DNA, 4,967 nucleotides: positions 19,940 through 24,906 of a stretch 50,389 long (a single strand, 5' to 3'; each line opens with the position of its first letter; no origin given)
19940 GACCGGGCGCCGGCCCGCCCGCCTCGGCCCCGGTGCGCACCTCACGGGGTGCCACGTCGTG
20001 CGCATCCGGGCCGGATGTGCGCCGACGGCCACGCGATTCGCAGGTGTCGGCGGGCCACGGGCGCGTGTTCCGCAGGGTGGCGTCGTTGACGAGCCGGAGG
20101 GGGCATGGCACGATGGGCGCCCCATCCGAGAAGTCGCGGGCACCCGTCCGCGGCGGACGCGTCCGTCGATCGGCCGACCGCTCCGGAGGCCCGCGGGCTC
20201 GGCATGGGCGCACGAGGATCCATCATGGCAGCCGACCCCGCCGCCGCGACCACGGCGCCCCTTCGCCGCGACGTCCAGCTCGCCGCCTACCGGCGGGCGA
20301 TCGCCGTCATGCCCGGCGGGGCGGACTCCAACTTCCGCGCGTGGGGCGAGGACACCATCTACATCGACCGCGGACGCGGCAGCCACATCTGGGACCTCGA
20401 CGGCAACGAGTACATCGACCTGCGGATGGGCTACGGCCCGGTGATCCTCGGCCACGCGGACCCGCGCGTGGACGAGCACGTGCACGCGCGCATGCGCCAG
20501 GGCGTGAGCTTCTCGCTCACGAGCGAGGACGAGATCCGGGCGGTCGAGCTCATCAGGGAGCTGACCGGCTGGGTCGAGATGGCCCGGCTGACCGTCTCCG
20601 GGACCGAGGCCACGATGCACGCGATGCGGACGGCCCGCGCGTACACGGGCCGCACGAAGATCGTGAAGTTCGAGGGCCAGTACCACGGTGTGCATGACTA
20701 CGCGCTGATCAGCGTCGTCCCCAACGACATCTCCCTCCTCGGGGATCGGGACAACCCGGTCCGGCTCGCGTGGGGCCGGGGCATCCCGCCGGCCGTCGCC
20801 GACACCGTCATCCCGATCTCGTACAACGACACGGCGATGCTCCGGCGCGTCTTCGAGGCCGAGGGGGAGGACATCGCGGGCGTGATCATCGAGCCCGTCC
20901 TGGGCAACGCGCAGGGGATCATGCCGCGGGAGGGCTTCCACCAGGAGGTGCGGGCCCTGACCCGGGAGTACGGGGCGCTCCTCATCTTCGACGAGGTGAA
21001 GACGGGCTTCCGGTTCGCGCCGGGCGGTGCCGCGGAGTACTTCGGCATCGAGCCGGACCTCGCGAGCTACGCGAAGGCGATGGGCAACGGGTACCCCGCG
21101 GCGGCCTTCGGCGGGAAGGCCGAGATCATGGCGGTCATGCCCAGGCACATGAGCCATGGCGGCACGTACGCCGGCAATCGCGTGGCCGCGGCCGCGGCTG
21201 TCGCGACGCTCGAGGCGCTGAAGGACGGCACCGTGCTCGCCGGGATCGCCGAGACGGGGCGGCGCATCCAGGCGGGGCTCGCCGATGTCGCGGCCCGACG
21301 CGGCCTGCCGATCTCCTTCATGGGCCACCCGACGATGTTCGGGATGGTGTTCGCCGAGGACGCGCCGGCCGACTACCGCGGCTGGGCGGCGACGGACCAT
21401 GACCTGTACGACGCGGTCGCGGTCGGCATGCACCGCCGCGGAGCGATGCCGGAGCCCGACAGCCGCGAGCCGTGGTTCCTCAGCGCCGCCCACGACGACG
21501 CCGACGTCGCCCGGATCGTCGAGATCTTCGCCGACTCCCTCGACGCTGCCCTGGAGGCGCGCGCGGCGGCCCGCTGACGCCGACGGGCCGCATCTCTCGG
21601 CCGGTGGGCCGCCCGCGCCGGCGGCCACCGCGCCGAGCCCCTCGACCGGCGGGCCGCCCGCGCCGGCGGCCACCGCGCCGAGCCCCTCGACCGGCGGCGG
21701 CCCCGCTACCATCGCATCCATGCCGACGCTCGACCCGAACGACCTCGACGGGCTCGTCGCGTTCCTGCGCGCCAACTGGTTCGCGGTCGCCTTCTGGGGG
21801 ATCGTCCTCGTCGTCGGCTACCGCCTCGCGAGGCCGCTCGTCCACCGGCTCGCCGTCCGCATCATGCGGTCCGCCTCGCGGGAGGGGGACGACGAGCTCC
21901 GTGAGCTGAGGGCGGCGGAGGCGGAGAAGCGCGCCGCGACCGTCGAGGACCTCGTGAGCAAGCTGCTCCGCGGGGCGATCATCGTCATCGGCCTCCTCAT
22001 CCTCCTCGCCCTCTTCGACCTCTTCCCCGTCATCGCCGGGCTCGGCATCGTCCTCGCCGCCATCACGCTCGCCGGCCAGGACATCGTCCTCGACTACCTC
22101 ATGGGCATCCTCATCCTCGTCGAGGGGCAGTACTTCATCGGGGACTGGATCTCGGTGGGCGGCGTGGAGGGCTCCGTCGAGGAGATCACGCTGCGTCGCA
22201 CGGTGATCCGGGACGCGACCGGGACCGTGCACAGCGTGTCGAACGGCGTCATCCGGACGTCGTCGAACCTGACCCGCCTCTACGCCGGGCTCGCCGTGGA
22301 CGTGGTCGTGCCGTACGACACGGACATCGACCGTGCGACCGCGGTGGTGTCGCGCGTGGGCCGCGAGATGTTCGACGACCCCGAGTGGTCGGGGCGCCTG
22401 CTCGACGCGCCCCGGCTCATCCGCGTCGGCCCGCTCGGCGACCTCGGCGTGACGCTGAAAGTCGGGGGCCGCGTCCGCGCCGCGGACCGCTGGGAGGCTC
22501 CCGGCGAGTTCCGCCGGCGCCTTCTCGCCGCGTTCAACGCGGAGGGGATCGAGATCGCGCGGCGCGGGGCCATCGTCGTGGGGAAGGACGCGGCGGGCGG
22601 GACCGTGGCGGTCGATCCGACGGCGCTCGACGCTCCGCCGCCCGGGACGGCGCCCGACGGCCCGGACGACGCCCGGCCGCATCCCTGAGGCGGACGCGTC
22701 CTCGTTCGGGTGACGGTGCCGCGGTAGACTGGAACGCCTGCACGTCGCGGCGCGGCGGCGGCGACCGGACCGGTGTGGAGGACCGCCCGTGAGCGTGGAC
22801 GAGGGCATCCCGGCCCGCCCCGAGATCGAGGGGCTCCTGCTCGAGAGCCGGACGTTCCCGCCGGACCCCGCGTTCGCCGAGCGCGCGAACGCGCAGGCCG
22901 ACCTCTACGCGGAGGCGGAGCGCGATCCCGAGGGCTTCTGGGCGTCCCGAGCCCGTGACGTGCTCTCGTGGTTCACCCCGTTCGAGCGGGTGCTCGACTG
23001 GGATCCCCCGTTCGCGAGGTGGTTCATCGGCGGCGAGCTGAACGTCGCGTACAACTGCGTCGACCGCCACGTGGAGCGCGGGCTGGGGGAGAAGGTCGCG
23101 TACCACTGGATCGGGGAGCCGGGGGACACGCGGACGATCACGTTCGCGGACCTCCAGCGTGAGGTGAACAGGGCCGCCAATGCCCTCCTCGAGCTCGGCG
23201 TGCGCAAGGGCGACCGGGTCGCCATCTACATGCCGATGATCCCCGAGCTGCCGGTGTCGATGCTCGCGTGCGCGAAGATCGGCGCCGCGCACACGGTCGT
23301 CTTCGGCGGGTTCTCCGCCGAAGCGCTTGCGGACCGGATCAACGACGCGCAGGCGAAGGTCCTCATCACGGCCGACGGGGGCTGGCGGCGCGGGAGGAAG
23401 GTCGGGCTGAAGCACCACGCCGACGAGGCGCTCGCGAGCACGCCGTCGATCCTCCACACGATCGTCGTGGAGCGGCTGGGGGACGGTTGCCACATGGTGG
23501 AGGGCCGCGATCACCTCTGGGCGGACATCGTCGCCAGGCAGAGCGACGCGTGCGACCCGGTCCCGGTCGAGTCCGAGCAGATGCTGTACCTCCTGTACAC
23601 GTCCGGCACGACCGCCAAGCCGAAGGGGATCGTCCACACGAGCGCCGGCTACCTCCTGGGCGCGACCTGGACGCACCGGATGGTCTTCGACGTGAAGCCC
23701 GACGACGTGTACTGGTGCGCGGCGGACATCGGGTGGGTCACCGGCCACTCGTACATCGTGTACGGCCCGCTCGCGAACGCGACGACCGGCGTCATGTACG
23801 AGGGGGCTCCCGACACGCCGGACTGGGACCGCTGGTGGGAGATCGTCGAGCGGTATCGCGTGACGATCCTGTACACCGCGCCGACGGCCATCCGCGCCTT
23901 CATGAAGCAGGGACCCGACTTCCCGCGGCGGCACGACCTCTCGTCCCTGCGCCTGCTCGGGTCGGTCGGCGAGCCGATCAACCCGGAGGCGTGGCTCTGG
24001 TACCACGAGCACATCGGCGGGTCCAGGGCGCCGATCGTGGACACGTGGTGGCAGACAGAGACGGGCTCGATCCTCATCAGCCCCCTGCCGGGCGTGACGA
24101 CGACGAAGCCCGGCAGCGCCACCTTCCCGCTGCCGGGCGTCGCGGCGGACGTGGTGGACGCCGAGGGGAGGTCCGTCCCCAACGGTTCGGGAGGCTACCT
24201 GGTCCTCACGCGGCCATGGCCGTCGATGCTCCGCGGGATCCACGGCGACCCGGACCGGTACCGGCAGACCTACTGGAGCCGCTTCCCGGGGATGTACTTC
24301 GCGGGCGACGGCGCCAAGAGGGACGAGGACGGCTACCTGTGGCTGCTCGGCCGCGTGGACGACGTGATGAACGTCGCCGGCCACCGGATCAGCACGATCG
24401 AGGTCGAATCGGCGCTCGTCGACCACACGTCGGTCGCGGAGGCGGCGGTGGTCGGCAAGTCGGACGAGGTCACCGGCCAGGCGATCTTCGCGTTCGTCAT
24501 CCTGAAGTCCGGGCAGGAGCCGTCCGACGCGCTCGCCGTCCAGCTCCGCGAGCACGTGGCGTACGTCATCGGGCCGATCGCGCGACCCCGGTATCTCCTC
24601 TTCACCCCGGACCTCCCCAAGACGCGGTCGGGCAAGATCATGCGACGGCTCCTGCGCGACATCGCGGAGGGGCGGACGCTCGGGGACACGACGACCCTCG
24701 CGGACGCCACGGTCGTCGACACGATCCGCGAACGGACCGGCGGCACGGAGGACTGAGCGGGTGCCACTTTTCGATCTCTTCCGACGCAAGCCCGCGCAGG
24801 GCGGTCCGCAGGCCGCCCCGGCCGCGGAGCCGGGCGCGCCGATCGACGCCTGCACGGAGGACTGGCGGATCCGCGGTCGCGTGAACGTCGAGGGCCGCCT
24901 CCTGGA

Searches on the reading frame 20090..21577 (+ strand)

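Call 27: search_protein_families(library=pfam, proteins=[window:20090-21577:+], max_evalue=0.001)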
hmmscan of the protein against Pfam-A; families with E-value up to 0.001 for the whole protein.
window:20090-21577:+ (495 aa): 1 family
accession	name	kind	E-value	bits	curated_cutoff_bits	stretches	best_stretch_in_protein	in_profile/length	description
PF00202.27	Aminotran_3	-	6.2e-66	223.2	30.5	1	89-432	10-358/403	Aminotransferase class-III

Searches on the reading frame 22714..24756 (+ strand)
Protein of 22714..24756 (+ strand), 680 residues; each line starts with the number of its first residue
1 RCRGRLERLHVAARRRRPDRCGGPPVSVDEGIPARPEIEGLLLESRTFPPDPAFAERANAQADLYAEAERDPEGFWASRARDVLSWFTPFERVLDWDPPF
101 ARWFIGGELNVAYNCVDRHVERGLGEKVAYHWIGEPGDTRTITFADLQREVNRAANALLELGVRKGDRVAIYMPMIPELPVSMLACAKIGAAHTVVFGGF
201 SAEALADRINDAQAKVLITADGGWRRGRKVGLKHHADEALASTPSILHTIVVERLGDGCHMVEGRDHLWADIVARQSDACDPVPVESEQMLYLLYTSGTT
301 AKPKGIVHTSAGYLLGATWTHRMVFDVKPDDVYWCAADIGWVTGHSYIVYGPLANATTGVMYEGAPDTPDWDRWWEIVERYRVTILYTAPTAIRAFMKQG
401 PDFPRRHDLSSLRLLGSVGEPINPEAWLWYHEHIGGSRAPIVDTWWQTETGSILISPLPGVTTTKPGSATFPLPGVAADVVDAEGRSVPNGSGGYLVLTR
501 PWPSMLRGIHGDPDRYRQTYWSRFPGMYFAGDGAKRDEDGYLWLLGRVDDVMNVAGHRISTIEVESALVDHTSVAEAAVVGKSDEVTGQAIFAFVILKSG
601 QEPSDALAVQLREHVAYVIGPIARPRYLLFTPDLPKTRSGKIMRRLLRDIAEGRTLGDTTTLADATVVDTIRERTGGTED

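Call 83: search_protein_families(library=pfam, proteins=[window:22714-24756:+], max_evalue=0.00001)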
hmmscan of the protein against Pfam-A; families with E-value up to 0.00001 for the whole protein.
window:22714-24756:+ (680 aa): 3 families
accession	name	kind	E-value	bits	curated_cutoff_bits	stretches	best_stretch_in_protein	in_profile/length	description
PF00501.34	AMP-binding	-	3e-91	306.5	29.9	1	122-506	7-380/384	AMP-binding enzyme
PF13193.12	AMP-binding_C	-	1.1e-25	90.8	24.5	1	563-641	1-76/76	AMP-binding enzyme C-terminal domain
PF16177.11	ACAS_N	-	9.8e-23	80.2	27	1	62-115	2-55/55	Acetyl-coenzyme A synthetase N-terminus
